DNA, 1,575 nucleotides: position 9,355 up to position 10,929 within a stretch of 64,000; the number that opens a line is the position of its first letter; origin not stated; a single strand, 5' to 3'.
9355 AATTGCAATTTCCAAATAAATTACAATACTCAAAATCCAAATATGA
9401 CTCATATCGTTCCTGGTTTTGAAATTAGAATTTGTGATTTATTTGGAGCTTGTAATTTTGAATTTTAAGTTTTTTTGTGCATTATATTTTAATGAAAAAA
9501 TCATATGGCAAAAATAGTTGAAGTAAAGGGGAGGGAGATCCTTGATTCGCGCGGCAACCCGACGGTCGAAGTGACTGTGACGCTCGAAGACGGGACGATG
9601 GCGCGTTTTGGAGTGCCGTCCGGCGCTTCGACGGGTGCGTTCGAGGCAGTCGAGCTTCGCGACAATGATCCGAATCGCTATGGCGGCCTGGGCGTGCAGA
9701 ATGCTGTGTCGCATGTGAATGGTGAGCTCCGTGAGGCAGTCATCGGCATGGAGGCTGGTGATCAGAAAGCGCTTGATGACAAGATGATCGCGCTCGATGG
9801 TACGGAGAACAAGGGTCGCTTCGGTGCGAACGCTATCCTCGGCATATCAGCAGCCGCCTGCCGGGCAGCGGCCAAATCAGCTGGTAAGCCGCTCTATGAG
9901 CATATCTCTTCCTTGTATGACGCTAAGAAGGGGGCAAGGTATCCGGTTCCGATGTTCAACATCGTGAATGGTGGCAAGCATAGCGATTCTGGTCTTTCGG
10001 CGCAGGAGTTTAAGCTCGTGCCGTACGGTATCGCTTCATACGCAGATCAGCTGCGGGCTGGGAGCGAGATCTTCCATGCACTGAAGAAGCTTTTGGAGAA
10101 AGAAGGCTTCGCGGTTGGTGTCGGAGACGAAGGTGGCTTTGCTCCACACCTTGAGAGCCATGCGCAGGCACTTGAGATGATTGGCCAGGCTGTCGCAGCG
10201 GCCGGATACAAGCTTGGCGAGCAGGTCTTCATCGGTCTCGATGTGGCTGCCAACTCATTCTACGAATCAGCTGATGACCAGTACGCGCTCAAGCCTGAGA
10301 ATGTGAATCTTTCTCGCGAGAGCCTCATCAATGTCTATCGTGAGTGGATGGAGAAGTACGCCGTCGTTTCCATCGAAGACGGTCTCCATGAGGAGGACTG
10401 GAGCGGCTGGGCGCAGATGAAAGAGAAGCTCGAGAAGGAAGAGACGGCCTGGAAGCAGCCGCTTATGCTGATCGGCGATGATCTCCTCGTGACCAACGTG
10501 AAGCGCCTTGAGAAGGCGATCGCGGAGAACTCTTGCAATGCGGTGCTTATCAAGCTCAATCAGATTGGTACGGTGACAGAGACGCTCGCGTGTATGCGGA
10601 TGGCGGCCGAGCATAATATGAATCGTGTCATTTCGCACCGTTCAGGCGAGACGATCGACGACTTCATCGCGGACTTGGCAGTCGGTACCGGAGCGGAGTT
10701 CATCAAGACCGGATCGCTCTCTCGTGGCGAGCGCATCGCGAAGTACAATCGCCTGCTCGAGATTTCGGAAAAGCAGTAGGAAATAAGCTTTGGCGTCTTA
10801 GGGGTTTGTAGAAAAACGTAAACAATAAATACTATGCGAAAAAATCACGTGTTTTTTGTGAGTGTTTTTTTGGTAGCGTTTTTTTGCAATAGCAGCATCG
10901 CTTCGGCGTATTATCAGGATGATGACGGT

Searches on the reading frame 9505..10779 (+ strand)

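Call 88: search_protein_families(library=pfam, proteins=[window:9505-10779:+], max_evalue=0.001)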
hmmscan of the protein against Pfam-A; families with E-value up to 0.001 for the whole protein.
window:9505-10779:+ (424 aa): 3 families
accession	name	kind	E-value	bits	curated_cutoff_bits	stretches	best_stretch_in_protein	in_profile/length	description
PF00113.28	Enolase_C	-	4.5e-97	325.4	21.5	1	146-423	4-280/296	Enolase, C-terminal TIM barrel domain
PF03952.21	Enolase_N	-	3.8e-55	186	35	1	4-134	1-131/131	Enolase, N-terminal domain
PF13378.12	MR_MLE_C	-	8.1e-06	26.1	29.4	1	269-374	55-150/219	Enolase C-terminal domain-like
